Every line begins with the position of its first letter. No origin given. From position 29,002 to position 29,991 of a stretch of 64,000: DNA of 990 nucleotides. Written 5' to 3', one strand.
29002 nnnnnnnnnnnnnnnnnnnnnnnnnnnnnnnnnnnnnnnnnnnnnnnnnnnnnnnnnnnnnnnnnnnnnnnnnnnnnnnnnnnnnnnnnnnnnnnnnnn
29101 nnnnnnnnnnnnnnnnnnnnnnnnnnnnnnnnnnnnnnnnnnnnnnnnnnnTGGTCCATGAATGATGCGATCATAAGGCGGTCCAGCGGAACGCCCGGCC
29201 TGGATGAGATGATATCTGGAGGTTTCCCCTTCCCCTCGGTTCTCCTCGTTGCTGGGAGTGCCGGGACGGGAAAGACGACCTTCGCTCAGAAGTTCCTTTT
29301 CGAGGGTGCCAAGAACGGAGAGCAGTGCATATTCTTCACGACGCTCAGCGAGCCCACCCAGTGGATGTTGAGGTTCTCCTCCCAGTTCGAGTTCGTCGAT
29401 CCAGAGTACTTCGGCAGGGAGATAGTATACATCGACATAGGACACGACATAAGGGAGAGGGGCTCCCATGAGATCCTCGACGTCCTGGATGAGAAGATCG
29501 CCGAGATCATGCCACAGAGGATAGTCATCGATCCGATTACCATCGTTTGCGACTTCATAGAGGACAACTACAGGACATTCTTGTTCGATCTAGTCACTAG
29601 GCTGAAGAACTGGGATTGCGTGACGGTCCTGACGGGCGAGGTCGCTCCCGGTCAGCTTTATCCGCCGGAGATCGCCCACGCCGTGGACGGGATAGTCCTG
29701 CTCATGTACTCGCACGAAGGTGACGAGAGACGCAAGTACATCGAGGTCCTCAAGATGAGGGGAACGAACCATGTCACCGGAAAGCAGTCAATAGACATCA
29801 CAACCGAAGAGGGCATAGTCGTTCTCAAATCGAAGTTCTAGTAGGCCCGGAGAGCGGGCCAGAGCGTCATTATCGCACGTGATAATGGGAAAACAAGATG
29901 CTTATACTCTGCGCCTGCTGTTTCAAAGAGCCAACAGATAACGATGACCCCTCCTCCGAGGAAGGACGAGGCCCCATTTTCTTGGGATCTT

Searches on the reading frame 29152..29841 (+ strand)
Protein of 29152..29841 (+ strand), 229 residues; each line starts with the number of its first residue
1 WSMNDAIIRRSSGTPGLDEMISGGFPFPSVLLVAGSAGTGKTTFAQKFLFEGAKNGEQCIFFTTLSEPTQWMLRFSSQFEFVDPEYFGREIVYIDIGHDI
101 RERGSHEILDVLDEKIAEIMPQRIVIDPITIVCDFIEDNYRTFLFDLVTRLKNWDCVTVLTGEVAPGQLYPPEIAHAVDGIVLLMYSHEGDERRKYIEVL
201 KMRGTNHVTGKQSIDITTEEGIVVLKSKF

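Call 7: search_protein_families(library=pfam, proteins=[window:29152-29841:+], max_evalue=0.1)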
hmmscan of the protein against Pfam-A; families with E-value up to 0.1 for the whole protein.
window:29152-29841:+ (229 aa): 16 families
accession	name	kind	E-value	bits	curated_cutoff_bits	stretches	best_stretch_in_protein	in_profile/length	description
PF06745.19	ATPase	-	4.9e-43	147.6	26.6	1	12-227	3-229/231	KaiC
PF05625.17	PAXNEB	-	5.3e-05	22.9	28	1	2-72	11-82/366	PAXNEB protein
PF20720.3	nSTAND3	-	0.00011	22.3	27.2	1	30-92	19-80/155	Novel STAND NTPase 3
PF13481.12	AAA_25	-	0.00055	20.1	27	1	15-133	20-156/195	AAA domain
PF05729.18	NACHT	-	0.00072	19.9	26.7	1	30-66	2-43/167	NACHT domain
PF03796.21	DnaB_C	-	0.0039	17.1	27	1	12-79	4-71/255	DnaB-like helicase C terminal domain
PF13401.12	AAA_22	-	0.01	16.6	27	1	29-127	6-91/130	AAA domain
PF13191.12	AAA_16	-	0.022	15.7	32.6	1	28-50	24-46/167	AAA ATPase domain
PF06414.18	Zeta_toxin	-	0.024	14.5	22.3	1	28-55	16-42/199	Zeta toxin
PF09848.15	SLFN-g3_helicase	-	0.026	14.2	24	1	29-60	2-35/354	Schlafen group 3, DNA/RNA helicase domain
PF00154.27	RecA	-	0.038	13.9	27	1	10-62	33-86/262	recA bacterial DNA recombination protein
PF13479.12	AAA_24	-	0.046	14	27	0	30-62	4-28/195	AAA domain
PF13173.12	AAA_14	-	0.049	14.1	27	0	30-95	4-69/129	AAA domain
PF25199.1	nSTAND_NTPase5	-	0.049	13.9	34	1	26-53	39-66/145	Novel STAND NTPase 5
PF23442.1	DUF7125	-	0.082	12.5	29.1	0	123-206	100-184/207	Family of unknown function (DUF7125)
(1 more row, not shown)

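Call 35: search_solved_structures(query=window:29152-29841:+, max_evalue=0.001, show_alignments=5)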
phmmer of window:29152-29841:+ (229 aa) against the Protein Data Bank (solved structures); distinct sequences matched with E-value up to 0.001: 48.
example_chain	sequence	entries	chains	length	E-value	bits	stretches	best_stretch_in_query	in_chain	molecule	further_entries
8zn5_B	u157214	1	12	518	9.6e-49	169.2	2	7-224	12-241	KaiC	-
8zn6_F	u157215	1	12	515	7.4e-43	149.9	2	6-222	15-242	KaiC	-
8zn7_D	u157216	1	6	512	3.4e-40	141.2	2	10-212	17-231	KaiC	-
8jon_A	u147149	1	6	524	2.6e-39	138.4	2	6-219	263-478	Circadian clock oscillator protein KaiC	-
7dy1_A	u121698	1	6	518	3.9e-38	134.5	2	6-222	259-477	Circadian clock protein kinase KaiC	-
4o0m_A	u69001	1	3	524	4.1e-38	134.4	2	6-222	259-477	Circadian clock protein kinase KaiC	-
5jwq_A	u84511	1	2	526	7.8e-38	133.5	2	6-222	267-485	Circadian clock protein kinase KaiC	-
3k0c_A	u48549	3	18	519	8.6e-38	133.4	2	5-222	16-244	Circadian clock protein kinase KaiC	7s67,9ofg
7x1y_A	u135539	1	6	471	1.5e-37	132.6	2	6-222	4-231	Circadian clock oscillator protein KaiC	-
7dye_A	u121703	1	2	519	1.5e-37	132.5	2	5-222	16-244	Circadian clock protein kinase KaiC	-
3k0a_A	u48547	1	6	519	1.6e-37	132.5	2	5-222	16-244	Circadian clock protein kinase KaiC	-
7dyi_A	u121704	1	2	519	2.2e-37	132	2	5-222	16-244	Circadian clock protein kinase KaiC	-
4dug_A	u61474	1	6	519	2.6e-37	131.8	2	5-222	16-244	Circadian clock protein kinase kaiC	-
3k0f_A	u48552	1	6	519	3.6e-37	131.3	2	5-222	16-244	Circadian clock protein kinase KaiC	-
3jzm_A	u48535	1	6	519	3.8e-37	131.2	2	5-222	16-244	Circadian clock protein kinase kaiC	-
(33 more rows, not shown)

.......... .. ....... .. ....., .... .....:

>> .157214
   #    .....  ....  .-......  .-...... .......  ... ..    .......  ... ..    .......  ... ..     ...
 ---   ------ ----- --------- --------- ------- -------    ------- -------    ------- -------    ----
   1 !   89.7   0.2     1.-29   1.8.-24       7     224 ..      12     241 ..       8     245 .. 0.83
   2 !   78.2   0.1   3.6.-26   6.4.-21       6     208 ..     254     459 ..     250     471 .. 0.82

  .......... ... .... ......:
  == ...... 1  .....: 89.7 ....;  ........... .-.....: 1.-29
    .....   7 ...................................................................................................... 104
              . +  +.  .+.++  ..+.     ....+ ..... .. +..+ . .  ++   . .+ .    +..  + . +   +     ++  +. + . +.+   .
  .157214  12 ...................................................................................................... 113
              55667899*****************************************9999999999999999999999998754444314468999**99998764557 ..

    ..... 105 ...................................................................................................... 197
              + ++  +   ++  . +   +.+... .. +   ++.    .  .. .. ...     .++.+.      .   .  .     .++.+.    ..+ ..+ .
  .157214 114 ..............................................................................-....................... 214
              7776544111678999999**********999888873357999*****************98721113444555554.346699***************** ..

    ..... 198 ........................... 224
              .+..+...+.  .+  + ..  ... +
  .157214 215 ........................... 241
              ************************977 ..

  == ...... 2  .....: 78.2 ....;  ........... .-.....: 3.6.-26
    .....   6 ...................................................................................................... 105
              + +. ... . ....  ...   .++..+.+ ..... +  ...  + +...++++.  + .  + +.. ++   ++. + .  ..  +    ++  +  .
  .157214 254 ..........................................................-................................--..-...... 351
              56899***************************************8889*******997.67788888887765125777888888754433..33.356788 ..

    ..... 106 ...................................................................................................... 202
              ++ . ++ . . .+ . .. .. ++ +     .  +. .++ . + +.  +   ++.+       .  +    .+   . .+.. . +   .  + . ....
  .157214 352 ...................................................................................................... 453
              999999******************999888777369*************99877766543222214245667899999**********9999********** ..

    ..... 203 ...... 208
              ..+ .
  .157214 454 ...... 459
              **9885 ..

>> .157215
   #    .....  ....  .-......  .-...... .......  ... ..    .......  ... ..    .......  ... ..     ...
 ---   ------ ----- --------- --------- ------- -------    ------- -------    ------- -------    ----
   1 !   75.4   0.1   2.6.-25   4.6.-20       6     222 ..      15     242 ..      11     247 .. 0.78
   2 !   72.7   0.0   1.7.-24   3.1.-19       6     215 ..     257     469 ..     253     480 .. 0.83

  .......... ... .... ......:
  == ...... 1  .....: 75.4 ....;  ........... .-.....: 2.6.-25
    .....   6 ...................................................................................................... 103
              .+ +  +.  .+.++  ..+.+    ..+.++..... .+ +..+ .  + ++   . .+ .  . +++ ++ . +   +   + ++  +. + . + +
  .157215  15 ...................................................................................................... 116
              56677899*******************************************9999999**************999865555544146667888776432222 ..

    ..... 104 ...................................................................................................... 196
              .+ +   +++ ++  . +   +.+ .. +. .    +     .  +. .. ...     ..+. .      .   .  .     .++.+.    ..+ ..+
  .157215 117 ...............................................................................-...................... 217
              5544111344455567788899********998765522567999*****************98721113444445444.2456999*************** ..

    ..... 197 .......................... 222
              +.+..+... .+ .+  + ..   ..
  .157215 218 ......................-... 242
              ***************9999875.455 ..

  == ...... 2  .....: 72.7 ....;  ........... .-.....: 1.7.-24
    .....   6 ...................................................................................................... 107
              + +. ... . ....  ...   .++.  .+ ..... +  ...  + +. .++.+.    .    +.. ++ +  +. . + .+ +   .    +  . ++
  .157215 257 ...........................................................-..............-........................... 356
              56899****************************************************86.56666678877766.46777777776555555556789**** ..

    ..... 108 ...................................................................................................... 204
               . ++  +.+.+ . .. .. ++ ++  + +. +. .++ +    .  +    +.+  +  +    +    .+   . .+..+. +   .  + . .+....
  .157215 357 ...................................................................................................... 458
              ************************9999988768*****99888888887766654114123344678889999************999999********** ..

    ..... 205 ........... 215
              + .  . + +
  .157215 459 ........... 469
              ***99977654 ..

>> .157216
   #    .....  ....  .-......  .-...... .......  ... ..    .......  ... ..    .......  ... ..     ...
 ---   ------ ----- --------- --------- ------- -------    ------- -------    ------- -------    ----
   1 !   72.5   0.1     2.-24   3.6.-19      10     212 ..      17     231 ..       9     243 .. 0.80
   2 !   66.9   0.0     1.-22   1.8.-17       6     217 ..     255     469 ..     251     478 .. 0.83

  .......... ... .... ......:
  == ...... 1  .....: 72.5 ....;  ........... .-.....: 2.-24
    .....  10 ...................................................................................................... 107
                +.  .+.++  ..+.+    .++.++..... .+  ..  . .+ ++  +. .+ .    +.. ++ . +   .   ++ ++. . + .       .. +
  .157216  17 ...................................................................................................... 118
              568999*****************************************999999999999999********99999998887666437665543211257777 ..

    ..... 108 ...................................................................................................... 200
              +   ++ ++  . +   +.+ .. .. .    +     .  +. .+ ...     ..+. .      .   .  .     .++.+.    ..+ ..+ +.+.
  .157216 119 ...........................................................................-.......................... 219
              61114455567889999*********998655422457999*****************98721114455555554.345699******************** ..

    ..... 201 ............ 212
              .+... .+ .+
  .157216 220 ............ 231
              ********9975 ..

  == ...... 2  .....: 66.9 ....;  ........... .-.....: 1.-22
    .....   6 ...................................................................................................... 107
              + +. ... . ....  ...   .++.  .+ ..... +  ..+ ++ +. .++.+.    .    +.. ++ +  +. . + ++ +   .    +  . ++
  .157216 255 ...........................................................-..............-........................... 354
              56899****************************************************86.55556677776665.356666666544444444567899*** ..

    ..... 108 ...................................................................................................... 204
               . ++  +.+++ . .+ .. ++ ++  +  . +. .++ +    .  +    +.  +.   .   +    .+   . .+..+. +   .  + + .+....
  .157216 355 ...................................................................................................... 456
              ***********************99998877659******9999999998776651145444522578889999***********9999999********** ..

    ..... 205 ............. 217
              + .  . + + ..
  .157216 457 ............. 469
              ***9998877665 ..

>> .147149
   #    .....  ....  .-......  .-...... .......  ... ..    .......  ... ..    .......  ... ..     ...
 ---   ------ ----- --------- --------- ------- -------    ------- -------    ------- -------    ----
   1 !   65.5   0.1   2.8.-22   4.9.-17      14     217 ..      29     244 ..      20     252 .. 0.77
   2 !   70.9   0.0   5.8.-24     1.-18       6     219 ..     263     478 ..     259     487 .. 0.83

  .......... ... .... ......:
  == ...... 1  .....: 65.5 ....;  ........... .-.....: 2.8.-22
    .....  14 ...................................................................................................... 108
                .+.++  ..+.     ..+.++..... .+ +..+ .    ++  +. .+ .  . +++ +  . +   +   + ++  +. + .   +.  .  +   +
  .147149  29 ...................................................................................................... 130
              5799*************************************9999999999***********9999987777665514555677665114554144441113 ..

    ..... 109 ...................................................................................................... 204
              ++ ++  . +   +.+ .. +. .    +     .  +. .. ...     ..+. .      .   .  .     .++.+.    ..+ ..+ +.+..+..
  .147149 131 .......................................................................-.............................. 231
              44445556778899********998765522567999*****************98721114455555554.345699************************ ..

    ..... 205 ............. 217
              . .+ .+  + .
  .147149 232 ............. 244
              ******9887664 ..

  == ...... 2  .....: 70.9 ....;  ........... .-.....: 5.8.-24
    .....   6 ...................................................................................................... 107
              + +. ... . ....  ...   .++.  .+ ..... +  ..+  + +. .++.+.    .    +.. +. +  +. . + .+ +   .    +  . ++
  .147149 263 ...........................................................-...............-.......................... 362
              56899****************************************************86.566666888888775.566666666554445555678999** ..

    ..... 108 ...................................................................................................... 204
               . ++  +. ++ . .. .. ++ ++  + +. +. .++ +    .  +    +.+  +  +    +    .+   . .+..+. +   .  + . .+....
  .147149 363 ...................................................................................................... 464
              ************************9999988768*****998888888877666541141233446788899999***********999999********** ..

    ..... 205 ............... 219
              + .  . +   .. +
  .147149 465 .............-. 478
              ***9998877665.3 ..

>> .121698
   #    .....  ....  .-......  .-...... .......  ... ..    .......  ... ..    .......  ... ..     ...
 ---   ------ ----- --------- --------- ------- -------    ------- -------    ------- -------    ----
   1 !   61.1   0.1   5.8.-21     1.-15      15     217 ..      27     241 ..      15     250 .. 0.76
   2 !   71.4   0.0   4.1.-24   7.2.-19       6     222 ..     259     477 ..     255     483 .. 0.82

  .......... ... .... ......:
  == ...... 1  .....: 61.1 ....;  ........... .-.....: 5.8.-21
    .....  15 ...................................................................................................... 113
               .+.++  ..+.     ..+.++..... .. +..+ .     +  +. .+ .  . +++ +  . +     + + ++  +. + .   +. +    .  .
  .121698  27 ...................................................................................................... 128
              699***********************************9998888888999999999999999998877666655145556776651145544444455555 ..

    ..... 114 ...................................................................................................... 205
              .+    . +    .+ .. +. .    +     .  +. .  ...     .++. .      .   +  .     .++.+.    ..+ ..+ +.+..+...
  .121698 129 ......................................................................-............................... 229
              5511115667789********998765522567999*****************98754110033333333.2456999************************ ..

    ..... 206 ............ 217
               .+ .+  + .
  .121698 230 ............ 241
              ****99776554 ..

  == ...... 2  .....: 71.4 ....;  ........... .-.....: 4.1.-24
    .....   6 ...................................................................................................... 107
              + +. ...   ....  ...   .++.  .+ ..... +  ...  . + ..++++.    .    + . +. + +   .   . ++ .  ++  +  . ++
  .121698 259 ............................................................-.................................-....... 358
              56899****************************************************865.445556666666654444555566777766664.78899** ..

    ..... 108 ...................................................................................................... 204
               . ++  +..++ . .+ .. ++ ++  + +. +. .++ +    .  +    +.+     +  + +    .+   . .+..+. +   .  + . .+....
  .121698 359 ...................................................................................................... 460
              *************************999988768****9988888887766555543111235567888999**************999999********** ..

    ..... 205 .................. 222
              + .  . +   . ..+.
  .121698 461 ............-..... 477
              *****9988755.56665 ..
